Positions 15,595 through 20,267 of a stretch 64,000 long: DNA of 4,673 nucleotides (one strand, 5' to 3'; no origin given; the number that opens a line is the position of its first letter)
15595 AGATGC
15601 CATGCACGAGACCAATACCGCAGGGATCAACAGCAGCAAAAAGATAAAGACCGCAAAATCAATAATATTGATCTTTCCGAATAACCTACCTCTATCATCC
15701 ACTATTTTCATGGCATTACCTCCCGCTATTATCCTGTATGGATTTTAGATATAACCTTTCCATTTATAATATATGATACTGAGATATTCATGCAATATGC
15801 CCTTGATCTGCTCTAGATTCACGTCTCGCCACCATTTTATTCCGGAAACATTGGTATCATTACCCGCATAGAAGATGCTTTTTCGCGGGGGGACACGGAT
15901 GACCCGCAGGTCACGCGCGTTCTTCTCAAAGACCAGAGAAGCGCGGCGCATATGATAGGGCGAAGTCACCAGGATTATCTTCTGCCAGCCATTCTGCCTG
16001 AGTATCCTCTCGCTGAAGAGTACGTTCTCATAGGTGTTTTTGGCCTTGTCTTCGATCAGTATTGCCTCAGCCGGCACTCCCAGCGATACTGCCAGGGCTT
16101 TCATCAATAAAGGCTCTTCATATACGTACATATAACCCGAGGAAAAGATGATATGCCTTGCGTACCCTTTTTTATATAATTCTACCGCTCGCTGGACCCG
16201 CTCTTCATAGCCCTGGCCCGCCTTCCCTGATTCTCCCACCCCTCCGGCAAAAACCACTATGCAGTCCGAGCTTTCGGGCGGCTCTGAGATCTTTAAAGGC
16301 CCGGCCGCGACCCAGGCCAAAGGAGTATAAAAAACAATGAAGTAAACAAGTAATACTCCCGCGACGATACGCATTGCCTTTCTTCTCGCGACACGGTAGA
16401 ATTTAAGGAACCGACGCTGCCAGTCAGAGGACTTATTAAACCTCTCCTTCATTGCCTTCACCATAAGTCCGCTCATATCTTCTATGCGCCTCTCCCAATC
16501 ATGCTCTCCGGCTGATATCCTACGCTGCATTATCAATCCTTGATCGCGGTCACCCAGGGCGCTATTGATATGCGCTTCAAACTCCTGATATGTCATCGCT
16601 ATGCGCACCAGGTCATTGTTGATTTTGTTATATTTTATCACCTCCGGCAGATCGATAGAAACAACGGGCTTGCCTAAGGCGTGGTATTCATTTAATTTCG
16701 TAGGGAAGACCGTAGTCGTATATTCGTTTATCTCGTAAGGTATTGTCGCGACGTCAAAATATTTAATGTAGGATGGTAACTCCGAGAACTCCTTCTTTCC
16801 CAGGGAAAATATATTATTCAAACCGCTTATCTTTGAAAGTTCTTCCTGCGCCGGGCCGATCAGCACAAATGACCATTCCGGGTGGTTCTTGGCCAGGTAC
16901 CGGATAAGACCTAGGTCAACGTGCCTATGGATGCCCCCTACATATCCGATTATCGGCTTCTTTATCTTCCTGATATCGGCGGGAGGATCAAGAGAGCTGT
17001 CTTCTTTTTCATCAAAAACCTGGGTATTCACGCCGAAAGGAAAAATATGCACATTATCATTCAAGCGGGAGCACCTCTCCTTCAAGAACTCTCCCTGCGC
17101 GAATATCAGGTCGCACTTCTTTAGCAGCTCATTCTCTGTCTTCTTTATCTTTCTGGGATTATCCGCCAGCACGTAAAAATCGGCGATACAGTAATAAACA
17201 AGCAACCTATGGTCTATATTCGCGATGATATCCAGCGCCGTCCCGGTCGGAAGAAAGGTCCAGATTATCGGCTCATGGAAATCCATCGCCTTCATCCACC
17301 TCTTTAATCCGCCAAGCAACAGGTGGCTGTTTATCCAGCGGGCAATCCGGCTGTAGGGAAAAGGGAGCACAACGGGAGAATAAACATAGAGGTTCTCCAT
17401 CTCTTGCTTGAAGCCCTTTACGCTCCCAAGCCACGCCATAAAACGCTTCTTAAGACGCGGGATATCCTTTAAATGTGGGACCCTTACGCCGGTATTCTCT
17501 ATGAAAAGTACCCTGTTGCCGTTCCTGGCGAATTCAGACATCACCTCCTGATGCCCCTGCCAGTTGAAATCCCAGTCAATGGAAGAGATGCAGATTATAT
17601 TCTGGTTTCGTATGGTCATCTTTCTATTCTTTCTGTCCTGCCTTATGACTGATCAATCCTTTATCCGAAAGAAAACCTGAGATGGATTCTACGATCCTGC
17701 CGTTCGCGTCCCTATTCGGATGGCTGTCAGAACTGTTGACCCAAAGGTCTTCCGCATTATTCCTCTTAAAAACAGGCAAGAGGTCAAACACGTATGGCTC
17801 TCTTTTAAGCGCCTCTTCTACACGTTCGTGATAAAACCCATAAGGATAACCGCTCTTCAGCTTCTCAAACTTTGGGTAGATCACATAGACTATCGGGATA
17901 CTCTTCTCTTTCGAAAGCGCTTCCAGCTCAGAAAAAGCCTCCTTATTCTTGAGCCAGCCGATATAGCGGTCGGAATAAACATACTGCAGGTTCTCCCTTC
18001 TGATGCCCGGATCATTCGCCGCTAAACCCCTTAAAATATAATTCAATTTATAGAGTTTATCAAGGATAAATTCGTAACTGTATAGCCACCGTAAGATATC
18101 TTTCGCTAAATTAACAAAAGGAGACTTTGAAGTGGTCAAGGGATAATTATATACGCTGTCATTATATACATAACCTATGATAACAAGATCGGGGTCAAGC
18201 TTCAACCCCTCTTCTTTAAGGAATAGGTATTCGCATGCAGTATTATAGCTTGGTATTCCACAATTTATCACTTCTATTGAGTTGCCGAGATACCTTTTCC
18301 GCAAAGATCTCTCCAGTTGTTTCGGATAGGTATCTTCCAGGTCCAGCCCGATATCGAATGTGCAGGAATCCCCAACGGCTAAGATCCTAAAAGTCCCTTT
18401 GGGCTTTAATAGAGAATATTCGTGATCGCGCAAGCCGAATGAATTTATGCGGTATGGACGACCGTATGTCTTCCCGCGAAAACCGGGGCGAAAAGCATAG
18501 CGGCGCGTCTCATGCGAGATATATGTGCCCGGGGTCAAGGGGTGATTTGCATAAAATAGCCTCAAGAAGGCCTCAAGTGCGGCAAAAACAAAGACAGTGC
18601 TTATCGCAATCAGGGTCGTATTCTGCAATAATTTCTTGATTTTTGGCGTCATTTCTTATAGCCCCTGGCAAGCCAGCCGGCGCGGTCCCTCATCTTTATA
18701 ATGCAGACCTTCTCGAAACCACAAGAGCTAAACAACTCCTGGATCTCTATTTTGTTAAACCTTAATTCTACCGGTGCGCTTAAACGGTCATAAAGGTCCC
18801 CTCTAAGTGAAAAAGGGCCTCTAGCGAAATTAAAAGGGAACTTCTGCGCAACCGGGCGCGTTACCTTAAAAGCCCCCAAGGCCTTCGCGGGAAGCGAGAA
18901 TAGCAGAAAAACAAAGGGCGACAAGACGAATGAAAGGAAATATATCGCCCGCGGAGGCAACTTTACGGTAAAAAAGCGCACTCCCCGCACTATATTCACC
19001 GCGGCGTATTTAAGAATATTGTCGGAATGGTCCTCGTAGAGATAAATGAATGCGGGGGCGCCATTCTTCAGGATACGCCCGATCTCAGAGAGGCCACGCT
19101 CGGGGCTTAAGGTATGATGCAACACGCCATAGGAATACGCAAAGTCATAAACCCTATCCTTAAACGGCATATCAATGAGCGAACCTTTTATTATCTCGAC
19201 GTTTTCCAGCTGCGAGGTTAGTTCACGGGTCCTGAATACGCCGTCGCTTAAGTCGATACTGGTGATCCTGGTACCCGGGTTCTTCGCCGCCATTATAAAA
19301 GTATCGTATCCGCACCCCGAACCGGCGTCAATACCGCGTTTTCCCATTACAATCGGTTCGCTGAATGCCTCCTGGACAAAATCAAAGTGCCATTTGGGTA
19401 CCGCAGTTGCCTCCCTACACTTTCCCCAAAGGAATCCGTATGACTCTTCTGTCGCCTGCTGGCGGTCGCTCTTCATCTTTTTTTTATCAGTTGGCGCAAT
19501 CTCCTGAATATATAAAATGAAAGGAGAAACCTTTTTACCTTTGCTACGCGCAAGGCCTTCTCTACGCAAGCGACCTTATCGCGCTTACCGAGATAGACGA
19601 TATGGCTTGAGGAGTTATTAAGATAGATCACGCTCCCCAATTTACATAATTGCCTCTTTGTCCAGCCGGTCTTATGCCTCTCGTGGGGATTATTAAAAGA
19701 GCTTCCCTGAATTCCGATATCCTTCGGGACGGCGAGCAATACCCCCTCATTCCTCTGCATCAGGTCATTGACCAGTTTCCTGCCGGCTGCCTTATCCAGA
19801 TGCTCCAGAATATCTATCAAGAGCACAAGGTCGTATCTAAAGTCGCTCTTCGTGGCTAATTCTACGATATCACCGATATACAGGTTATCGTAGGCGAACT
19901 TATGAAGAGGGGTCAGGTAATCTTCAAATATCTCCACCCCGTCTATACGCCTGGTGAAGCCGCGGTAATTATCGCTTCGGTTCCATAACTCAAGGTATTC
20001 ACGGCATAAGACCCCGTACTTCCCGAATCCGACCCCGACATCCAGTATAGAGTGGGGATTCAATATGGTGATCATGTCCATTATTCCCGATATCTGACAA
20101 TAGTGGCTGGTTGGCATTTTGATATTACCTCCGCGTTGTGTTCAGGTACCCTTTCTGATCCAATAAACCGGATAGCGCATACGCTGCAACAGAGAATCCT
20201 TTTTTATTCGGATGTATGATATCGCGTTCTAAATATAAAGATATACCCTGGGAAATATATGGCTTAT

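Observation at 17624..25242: Four membrane-anchored SGNH paralogues interleaved with four methyltransferases, and no MBOAT or AT3 partner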

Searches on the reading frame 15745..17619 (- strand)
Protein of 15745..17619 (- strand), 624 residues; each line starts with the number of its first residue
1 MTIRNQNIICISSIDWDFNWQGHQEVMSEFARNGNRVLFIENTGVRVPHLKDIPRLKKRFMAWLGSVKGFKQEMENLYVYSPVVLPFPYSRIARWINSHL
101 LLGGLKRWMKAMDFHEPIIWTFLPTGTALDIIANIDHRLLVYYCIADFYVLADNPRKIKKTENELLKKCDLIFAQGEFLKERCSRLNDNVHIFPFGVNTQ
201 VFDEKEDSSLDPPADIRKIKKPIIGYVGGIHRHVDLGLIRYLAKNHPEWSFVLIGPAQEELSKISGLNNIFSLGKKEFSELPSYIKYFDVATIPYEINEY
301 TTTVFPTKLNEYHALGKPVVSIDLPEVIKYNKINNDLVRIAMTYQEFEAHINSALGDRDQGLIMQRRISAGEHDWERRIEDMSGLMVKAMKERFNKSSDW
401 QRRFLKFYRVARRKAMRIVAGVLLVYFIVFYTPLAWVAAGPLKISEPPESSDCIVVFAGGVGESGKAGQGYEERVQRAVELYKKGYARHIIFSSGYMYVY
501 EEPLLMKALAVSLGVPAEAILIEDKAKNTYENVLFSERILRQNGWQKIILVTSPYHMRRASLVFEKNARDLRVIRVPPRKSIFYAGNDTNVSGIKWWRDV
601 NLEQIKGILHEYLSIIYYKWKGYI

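Call 3: search_protein_families(library=pfam, proteins=[window:15745-17619:-], max_evalue=0.01)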
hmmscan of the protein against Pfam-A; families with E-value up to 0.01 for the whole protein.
window:15745-17619:- (624 aa): 3 families
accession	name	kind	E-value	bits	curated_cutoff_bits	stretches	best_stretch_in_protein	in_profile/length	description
PF02698.23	DUF218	-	4.1e-29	101.6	27.6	1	452-613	1-132/133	DUF218 domain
PF13692.12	Glyco_trans_1_4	-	4.3e-09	37.2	27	1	222-354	2-139/142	Glycosyl transferases group 1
PF00534.26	Glycos_transf_1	-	1e-06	28.8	26.4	1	220-359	14-160/172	Glycosyl transferases group 1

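Call 4: search_protein_families(library=ncbifam, proteins=[window:15745-17619:-], max_evalue=0.01)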
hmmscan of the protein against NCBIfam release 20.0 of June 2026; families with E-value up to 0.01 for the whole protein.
window:15745-17619:- (624 aa): 4 families
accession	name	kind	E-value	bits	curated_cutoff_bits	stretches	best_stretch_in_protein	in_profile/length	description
NF047676.1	TeichurnBiosyTuaH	equivalog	9.8e-33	113.6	550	1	157-383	147-381/384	teichuronic acid biosynthesis protein TuaH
NF007794.0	PRK10494.1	equivalog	4.4e-07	29.6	205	1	474-567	108-200/259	envelope biogenesis factor ElyC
NF008092.0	PRK10834.1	equivalog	9.6e-06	25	363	1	421-580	14-173/239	outer membrane permeability protein SanA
TIGR04063.1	stp3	hypoth_equivalog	0.00068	18.6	442.05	1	159-323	148-325/397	TIGR04063 family PEP-CTERM/XrtA system glycosyltransferase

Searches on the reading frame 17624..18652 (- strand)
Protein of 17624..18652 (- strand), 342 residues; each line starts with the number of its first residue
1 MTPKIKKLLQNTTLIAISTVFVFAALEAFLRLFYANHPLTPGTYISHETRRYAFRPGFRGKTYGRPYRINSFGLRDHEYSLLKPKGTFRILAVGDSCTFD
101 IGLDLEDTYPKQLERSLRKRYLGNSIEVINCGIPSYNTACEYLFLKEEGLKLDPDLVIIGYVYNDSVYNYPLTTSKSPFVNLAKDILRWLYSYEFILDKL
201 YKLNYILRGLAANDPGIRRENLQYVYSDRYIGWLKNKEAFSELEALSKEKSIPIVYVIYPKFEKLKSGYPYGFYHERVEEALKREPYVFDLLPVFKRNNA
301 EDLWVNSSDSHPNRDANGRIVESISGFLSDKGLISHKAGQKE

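Call 3: search_protein_families(library=pfam, proteins=[window:17624-18652:-], max_evalue=0.01)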
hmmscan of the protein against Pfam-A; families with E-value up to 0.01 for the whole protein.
window:17624-18652:- (342 aa): 2 families
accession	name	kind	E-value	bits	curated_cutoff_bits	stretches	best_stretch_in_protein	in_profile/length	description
PF13472.12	Lipase_GDSL_2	-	1.8e-07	32.2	32.9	1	92-217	1-103/178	GDSL-like Lipase/Acylhydrolase family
PF25182.1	NonGDSL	-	0.0013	18.6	80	1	81-158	21-99/220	Non-GDSL lipase-like family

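Call 4: search_protein_families(library=ncbifam, proteins=[window:17624-18652:-], max_evalue=0.01)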
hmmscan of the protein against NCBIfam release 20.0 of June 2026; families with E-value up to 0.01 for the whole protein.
window:17624-18652:- (342 aa): 1 family
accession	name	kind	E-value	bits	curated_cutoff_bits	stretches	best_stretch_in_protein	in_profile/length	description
NF047475.1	GDSL_LA_2490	hypoth_equivalog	1.1e-05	24.9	325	1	36-153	35-145/431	LA_2490 family SGNH/GDSL-type esterase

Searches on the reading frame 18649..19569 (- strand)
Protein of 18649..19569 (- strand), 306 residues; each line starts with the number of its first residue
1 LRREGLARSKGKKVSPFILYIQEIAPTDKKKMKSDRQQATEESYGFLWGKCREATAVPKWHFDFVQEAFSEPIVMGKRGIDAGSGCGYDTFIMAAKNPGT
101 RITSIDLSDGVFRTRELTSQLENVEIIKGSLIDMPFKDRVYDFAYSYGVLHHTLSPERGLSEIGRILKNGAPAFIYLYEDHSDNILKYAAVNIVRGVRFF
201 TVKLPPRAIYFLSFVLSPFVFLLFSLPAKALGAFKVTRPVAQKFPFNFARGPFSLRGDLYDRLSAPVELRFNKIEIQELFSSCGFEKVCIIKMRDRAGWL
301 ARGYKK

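Call 3: search_protein_families(library=pfam, proteins=[window:18649-19569:-], max_evalue=0.01)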
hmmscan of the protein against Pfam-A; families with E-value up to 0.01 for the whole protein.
window:18649-19569:- (306 aa): 6 families
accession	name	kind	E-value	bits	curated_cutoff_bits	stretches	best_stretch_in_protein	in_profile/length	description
PF08241.18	Methyltransf_11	-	5.6e-14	53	21.2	1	85-171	4-91/95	Methyltransferase domain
PF08242.18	Methyltransf_12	-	1.5e-10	42.1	30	1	81-171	2-96/98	Methyltransferase domain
PF13649.12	Methyltransf_25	-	1.8e-10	41.8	27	1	81-170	3-96/97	Methyltransferase domain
PF13847.12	Methyltransf_31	-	7.7e-09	35.8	27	1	76-170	4-104/145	Methyltransferase domain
PF13489.12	Methyltransf_23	-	1.5e-06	28.5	27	1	64-178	12-119/164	Methyltransferase domain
PF08003.17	Methyltransf_9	-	0.0097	15.3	23.8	0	61-170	103-212/315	Protein of unknown function (DUF1698)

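Call 4: search_protein_families(library=ncbifam, proteins=[window:18649-19569:-], max_evalue=0.01)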
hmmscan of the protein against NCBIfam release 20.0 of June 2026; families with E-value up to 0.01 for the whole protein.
window:18649-19569:- (306 aa): 19 families
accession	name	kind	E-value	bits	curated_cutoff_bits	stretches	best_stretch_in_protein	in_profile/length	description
NF041537.1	ArsM_AhpD_UU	exception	1.1e-09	37.5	510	1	69-171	69-176/345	arsenite methyltransferase/AhpD domain selenoprotein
NF047649.1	MTase_UXPK_star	exception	3.3e-09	36.2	460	1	72-171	74-177/283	methyltransferase/UXPK-star double selenoprotein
TIGR01934.1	MenG_MenH_UbiE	subfamily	4e-08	32.8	158.35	1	59-175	26-141/223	ubiquinone/menaquinone biosynthesis methyltransferase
TIGR02072.1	BioC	equivalog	4.7e-08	33.1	184.95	1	78-171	37-128/244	malonyl-ACP O-methyltransferase BioC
NF008823.0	PRK11873.1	subfamily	5.7e-08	32.6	263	1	75-170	77-176/272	arsenite methyltransferase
NF041675.1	sarc_dimgly_tmase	equivalog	4.2e-07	30.2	550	1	80-179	71-172/278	sarcosine/dimethylglycine N-methyltransferase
NF011650.0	PRK15068.1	equivalog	5.1e-07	28.9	209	1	60-170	109-220/324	tRNA 5-methoxyuridine(34)/uridine 5-oxyacetic acid(34) synthase CmoB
NF001244.0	PRK00216.1-5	equivalog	5e-06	26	216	1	75-178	48-156/236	bifunctional demethylmenaquinone methyltransferase/2-methoxy-6-polyprenyl-1,4-benzoquinol methylase UbiE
TIGR00452.1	TIGR00452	equivalog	7.5e-06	25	275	1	60-170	104-214/316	tRNA 5-methoxyuridine(34)/uridine 5-oxyacetic acid(34) synthase CmoB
NF040539.1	AST_met_ArsM_2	exception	9.4e-06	25.6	240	1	77-176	58-163/262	putative arsinothricin biosynthesis methyltransferase ArsM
NF041536.1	ArsM_DUF2284_UU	exception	2.3e-05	22.9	575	1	73-171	74-176/459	arsenite methyltransferase/DUF2284 domain selenoprotein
NF045667.1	MTase_DVU1556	equivalog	6.4e-05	22.5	155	1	76-171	23-115/213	DVU_1556 family methyltransferase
NF001243.0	PRK00216.1-4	equivalog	0.0001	21.7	235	1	75-171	47-147/237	demethylmenaquinone methyltransferase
NF045823.1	PthPhpthDimycoMt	equivalog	0.00014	21.1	300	1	75-179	66-169/256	phthiotriol/phenolphthiotriol dimycocerosates methyltransferase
NF001241.0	PRK00216.1-2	equivalog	0.00018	21.2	327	1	76-172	52-144/231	demethylmenaquinone methyltransferase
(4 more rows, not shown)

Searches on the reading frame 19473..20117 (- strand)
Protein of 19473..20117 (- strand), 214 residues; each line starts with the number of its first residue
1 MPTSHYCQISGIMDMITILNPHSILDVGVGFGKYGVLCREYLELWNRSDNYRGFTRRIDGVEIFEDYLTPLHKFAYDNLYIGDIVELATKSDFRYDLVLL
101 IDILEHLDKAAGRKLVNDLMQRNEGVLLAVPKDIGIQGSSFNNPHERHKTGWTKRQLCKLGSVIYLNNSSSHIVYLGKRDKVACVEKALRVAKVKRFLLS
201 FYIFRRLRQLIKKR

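Call 3: search_protein_families(library=pfam, proteins=[window:19473-20117:-], max_evalue=0.01)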
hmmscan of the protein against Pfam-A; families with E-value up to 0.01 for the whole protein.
window:19473-20117:- (214 aa): 0 families

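Call 4: search_protein_families(library=ncbifam, proteins=[window:19473-20117:-], max_evalue=0.01)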
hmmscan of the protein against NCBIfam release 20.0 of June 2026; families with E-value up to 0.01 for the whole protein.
window:19473-20117:- (214 aa): 1 family
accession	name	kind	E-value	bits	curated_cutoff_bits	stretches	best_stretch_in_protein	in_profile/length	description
NF041255.1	mycofact_MftM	equivalog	0.00051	19.4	200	1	17-131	136-242/289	mycofactocin oligosaccharide methyltransferase MftM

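Call 10: search_protein_families(library=pfam, proteins=[window:19473-20117:-], max_evalue=1)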
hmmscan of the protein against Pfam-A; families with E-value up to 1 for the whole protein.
window:19473-20117:- (214 aa): 1 family
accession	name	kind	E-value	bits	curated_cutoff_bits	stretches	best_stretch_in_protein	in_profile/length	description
PF08242.18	Methyltransf_12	-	0.044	15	30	1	25-110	1-81/98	Methyltransferase domain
